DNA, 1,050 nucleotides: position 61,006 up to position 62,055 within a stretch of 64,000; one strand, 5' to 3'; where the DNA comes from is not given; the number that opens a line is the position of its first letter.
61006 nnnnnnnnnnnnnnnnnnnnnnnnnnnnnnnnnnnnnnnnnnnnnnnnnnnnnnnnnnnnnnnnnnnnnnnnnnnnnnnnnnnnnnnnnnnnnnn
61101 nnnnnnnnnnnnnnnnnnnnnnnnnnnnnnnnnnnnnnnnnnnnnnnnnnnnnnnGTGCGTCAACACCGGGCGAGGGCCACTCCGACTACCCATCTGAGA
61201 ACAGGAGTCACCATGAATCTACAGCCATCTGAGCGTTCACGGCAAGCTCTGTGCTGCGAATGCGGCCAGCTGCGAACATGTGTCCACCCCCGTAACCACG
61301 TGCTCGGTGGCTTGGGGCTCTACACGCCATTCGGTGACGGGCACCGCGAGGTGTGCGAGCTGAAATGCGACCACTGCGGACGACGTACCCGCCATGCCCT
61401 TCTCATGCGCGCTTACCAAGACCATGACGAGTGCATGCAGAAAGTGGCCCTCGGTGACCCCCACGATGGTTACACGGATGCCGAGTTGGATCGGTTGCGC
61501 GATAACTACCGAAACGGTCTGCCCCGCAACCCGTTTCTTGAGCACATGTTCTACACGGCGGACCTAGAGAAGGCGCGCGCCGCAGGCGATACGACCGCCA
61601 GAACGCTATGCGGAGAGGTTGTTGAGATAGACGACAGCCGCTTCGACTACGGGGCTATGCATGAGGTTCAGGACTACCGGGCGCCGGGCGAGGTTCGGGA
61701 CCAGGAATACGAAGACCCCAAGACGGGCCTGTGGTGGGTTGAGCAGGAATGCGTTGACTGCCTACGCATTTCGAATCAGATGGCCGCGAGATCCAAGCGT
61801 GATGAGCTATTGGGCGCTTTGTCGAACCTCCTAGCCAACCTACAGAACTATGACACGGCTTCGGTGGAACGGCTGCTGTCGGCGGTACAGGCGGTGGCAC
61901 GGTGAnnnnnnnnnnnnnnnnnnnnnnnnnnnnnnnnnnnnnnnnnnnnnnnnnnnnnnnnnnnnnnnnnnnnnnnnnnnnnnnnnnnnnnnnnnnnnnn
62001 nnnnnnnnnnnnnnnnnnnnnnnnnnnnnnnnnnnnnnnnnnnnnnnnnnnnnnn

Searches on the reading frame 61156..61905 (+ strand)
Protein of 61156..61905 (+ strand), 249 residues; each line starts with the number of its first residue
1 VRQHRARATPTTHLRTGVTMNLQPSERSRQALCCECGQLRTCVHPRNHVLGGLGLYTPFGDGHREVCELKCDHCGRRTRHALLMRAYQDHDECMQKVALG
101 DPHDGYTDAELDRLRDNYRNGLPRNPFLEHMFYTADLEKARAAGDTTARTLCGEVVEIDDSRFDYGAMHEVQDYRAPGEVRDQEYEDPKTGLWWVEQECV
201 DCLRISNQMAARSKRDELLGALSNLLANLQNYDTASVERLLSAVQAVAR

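Call 40: search_protein_families(library=pfam, proteins=[window:61156-61905:+], max_evalue=0.01)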
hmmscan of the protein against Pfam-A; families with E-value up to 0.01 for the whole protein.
window:61156-61905:+ (249 aa): 1 family
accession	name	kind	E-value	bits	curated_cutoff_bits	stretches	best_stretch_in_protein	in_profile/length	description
PF19836.4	DUF6315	-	1.5e-05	25.2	29.7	1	28-115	4-86/174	Family of unknown function (DUF6315)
